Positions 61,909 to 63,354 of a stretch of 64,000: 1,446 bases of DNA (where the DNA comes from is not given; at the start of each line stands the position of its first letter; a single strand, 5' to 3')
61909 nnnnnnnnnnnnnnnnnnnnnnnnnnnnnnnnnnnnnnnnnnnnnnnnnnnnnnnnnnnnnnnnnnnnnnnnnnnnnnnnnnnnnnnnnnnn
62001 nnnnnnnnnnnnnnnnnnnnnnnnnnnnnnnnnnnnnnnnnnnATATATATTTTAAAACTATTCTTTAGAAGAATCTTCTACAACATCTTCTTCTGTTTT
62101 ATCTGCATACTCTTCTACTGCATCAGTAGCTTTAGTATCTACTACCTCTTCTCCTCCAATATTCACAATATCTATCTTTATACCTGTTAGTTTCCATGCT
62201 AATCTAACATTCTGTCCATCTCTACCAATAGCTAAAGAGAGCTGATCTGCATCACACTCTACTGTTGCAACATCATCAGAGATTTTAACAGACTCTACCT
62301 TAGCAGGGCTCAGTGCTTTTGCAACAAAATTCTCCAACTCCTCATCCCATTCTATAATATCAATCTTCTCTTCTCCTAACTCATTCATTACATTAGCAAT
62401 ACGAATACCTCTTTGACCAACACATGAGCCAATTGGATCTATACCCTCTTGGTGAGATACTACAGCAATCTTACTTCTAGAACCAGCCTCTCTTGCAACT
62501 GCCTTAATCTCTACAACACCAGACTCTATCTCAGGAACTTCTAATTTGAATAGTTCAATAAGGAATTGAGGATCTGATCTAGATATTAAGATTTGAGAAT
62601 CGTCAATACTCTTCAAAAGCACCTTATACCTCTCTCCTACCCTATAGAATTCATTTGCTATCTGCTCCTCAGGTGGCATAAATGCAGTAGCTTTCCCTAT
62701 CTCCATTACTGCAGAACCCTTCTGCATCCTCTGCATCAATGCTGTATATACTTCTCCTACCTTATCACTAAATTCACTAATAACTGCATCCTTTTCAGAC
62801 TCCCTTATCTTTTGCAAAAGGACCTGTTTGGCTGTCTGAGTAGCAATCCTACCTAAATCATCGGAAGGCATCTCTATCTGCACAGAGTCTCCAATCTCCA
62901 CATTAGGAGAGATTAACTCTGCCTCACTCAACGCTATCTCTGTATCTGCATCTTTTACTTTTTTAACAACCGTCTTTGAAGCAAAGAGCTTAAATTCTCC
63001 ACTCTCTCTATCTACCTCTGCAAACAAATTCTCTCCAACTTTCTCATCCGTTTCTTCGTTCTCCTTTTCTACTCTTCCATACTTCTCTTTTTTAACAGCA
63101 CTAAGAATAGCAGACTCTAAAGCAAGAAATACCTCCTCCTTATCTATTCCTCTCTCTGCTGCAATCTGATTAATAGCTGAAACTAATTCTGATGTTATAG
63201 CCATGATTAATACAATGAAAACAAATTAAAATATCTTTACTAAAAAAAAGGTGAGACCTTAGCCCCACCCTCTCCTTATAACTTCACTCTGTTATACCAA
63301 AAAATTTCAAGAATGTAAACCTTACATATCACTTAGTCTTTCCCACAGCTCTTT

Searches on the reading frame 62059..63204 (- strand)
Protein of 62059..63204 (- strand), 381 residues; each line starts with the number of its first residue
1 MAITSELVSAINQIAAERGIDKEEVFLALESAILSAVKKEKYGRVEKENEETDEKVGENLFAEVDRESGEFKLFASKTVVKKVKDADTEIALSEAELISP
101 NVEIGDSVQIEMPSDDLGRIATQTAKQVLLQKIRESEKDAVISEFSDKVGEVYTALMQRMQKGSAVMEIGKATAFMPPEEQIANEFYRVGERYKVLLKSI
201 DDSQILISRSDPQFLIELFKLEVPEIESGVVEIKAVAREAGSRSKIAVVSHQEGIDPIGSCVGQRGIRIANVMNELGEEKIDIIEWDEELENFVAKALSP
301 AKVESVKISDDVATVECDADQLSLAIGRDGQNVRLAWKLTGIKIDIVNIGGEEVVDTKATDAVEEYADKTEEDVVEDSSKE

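Call 98: find_encoding_contigs(protein=window:62059-63204:-, flank=10000, max_places=1)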
Protein window:62059-63204:- (381 aa): 4 contigs read that carry it; 1 place shown.
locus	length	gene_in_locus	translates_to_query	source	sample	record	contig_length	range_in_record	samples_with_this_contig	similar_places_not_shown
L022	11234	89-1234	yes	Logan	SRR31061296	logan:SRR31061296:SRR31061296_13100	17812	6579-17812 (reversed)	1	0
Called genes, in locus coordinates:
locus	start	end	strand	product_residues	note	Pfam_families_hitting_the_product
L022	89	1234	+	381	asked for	PF08529:NusA_N, PF13184:KH_NusA_1st, PF26594:KH_NusA_2nd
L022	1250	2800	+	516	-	PF00009:GTP_EFTU, PF01926:MMR_HSR1, PF11987:IF-2, PF14578:GTP_EFTU_D4 (faint)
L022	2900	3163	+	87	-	PF00312:Ribosomal_S15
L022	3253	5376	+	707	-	PF01138:RNase_PH, PF03725:RNase_PH_C (weak), PF03726:PNPase (weak), PF01138:RNase_PH, PF00013:KH_1, PF00575:S1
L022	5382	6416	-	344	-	PF17125:Methyltr_RsmF_N, PF01189:Methyltr_RsmB-F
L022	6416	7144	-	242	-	PF04452:Methyltrans_RNA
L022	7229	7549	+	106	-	-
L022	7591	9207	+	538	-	PF00041:fn3 (weak), PF16656:Pur_ac_phosph_N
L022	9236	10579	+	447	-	-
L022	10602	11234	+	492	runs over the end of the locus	-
